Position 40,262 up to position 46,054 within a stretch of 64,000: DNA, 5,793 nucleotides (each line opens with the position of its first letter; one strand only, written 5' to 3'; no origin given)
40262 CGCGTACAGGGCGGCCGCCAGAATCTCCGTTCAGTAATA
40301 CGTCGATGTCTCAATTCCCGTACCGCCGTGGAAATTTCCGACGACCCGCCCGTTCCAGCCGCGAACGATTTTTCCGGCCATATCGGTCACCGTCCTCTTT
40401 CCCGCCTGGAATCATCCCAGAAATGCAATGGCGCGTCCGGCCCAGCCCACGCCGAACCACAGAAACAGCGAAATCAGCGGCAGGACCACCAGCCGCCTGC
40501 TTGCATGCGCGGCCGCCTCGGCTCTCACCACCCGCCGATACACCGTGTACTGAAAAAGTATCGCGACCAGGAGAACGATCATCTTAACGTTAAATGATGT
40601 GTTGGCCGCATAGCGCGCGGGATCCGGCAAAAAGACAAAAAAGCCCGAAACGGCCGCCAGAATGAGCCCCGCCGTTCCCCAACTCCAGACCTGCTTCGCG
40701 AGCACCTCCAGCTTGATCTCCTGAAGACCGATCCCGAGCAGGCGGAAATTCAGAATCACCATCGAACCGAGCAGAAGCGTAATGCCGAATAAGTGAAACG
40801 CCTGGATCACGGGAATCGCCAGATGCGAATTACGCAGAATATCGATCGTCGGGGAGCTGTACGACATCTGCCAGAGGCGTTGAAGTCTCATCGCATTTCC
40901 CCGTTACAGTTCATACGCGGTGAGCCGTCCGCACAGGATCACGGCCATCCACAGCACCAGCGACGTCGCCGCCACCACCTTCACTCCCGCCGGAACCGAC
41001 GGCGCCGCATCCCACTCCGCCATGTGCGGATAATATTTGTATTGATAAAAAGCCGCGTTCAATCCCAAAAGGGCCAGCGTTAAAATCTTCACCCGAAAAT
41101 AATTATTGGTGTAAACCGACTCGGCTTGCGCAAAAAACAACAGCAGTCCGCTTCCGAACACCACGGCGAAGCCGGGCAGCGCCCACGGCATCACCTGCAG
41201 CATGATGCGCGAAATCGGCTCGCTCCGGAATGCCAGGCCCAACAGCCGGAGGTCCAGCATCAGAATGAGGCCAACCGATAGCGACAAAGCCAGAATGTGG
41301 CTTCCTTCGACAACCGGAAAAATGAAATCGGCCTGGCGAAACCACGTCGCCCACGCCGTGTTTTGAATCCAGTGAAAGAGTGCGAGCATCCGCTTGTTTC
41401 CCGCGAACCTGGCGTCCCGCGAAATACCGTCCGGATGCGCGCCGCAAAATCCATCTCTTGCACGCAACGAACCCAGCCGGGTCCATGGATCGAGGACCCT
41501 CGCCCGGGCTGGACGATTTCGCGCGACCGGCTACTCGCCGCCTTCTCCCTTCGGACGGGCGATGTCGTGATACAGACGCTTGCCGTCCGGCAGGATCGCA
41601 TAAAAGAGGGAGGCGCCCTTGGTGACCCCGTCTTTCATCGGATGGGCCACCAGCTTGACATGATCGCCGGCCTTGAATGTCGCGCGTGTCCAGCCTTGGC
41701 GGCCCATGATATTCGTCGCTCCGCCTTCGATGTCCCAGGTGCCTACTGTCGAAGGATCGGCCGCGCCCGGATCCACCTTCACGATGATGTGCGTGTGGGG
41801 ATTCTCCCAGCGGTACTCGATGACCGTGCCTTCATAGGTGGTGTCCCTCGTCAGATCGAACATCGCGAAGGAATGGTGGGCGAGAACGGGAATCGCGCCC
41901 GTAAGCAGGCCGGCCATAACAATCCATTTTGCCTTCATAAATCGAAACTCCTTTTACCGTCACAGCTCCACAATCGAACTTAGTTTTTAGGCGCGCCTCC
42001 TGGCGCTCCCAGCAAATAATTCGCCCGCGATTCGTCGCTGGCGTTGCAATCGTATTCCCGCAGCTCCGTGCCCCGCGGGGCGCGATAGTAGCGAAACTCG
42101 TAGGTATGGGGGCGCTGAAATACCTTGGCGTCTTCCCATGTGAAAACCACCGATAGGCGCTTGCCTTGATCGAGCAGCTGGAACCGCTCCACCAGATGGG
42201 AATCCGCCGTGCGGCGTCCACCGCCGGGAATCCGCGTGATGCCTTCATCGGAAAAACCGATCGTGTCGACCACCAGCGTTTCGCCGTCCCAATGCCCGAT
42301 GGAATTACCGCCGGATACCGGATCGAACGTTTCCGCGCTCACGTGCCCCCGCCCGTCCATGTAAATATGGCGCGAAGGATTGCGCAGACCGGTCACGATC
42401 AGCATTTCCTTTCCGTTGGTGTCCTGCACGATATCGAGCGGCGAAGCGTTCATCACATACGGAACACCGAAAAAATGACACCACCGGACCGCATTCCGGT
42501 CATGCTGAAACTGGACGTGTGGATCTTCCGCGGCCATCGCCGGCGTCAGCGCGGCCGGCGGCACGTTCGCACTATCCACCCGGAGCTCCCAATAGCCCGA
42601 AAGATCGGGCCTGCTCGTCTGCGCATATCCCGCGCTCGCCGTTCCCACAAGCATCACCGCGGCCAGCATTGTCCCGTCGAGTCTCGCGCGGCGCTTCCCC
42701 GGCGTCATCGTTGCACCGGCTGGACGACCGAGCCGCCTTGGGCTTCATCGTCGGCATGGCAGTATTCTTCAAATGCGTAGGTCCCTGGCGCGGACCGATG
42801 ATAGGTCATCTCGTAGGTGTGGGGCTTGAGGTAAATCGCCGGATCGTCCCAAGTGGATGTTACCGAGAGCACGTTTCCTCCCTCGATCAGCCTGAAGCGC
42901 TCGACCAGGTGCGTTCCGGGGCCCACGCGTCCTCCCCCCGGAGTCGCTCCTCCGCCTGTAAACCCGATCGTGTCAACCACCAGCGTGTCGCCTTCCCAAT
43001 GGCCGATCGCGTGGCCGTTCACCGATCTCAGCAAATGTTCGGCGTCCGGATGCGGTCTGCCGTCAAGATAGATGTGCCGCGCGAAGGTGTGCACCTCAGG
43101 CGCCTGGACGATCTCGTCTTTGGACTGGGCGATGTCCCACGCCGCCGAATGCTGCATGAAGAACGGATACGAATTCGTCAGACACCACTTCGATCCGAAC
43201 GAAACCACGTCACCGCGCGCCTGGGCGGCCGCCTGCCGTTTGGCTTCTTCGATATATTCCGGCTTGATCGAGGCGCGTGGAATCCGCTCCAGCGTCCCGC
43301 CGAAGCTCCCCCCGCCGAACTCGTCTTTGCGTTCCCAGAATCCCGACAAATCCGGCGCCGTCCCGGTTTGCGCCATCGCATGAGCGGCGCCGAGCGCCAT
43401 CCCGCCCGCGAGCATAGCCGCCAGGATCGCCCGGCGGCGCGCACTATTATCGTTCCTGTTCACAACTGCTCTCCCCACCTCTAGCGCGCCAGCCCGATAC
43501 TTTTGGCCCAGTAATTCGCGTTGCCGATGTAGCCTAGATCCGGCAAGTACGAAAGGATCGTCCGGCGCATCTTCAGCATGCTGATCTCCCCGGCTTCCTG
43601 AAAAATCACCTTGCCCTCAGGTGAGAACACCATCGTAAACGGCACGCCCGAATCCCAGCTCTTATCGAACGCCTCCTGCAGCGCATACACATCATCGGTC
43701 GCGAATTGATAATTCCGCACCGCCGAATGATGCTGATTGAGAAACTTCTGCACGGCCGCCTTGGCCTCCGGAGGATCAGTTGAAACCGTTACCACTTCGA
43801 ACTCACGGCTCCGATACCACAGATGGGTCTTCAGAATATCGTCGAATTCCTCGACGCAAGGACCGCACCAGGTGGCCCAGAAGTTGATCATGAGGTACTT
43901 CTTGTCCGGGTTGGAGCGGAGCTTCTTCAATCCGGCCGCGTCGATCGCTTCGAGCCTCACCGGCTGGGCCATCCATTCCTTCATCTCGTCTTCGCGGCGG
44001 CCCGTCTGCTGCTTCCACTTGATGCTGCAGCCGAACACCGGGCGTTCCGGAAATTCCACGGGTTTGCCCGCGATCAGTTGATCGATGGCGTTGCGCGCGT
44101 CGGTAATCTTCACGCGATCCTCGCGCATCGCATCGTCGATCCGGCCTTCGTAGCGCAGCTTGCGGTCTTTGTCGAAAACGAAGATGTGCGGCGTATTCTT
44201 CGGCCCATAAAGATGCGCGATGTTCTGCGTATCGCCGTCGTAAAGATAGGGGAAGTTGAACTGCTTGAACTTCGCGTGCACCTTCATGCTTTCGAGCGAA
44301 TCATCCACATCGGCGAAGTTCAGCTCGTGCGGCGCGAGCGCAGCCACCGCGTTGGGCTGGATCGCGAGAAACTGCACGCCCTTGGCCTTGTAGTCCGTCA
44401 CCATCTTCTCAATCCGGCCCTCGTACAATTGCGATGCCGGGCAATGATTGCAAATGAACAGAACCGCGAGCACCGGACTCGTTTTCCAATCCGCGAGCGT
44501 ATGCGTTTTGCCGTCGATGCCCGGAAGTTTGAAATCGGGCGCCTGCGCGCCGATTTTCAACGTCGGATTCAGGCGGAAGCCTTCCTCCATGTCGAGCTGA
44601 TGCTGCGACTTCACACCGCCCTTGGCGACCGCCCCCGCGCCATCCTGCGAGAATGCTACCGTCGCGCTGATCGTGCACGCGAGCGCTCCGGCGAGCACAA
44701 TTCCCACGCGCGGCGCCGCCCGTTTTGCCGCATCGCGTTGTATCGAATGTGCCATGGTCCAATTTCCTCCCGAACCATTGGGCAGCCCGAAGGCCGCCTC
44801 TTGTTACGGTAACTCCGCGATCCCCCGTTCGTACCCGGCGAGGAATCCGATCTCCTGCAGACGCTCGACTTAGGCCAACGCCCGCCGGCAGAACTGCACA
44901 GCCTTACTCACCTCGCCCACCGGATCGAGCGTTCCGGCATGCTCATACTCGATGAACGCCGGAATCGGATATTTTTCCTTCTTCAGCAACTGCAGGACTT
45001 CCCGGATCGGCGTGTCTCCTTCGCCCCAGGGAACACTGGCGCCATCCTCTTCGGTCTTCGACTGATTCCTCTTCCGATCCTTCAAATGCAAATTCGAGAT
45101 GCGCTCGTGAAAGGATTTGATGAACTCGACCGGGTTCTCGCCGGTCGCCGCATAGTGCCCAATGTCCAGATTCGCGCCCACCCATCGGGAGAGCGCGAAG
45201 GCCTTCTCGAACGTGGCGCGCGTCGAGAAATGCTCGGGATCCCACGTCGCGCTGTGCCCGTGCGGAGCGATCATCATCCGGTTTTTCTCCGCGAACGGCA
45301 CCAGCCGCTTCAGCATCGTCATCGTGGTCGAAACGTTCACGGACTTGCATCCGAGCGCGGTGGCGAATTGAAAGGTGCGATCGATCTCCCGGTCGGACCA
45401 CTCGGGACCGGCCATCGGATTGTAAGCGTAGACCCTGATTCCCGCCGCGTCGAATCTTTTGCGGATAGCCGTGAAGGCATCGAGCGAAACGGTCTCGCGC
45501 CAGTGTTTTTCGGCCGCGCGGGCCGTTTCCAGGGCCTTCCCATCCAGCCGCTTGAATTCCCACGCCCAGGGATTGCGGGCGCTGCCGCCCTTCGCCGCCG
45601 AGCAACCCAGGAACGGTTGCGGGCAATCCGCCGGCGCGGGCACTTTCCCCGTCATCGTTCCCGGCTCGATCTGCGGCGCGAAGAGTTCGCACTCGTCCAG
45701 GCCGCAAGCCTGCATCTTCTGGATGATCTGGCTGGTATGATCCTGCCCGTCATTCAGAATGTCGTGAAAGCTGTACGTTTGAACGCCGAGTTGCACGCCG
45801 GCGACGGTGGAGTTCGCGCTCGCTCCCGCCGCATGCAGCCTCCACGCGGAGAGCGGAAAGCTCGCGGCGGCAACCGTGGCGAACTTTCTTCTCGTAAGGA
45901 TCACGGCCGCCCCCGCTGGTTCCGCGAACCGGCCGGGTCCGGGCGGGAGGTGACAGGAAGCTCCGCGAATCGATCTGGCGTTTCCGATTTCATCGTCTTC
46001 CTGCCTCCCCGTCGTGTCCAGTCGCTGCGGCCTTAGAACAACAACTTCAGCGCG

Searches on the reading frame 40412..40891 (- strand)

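Call 8: search_protein_families(library=pfam, proteins=[window:40412-40891:-], max_evalue=0.01)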
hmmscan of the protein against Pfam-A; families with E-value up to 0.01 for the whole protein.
window:40412-40891:- (159 aa): 2 families
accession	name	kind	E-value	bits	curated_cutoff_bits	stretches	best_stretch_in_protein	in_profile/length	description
PF20349.3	DUF6644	-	1.1e-13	52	27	1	30-157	26-154/155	Family of unknown function (DUF6644)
PF06532.16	NrsF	-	0.0053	17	26.8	1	64-152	13-103/204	Negative regulator of sigma F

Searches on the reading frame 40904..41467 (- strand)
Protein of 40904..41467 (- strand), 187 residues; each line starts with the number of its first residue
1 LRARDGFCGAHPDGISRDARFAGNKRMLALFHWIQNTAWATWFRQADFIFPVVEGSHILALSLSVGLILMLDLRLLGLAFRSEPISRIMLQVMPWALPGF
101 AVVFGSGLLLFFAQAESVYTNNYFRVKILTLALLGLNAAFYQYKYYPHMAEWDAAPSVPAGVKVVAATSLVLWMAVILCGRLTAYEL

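Call 8: search_protein_families(library=pfam, proteins=[window:40904-41467:-], max_evalue=0.01)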
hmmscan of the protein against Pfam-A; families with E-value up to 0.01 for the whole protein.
window:40904-41467:- (187 aa): 1 family
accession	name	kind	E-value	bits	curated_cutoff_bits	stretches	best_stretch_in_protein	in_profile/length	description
PF20349.3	DUF6644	-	3.9e-09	37.3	27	1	56-183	28-152/155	Family of unknown function (DUF6644)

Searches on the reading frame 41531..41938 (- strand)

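Call 80: search_protein_families(library=pfam, proteins=[window:41531-41938:-], max_evalue=0.01)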
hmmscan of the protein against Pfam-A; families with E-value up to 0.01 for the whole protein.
window:41531-41938:- (135 aa): 1 family
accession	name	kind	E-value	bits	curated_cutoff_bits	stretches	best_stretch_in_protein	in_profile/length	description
PF19649.4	DUF6152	-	8.2e-27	93.6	27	1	11-109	2-97/98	Family of unknown function (DUF6152)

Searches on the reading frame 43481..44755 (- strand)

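Call 7: search_protein_families(library=pfam, proteins=[window:43481-44755:-], max_evalue=0.01)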
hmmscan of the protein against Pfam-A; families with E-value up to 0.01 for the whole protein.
window:43481-44755:- (424 aa): 6 families
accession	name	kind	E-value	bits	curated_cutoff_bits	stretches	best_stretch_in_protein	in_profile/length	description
PF00578.27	AhpC-TSA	-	7.3e-30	103.9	26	2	68-202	1-123/124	AhpC/TSA family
PF08534.16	Redoxin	-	4e-27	95.3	26.6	2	68-208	2-136/148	Redoxin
PF13905.12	Thioredoxin_8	-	1.3e-15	57.9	27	1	286-383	2-94/94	Thioredoxin-like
PF13098.12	Thioredoxin_2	-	2.8e-07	31.3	27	0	96-207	8-96/104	Thioredoxin-like domain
PF00085.26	Thioredoxin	-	3.1e-05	24.4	23.5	1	284-301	17-34/103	Thioredoxin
PF20029.6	DUF6436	-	0.0038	17.4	27.3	0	94-205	21-92/133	Domain of unknown function (DUF6436)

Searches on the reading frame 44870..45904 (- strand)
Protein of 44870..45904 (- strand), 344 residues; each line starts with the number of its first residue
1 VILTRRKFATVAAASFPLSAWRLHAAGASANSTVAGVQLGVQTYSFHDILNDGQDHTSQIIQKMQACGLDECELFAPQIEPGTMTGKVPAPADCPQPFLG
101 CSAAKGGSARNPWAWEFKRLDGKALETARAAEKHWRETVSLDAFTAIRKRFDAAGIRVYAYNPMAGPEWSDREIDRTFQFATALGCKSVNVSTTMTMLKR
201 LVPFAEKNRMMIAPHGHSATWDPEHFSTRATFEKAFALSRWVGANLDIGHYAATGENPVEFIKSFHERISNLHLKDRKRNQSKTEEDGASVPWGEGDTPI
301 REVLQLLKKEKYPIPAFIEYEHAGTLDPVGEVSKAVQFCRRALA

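Call 8: search_protein_families(library=pfam, proteins=[window:44870-45904:-], max_evalue=0.01)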
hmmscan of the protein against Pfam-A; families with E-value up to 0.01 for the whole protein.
window:44870-45904:- (344 aa): 2 families
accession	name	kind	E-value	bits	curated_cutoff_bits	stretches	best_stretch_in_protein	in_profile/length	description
PF01261.30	AP_endonuc_2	-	5.6e-18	66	31.1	1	135-341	21-248/249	Xylose isomerase-like TIM barrel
PF03786.19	UxuA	-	3.5e-05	23.2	23.7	0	242-315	238-313/352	D-mannonate dehydratase (UxuA)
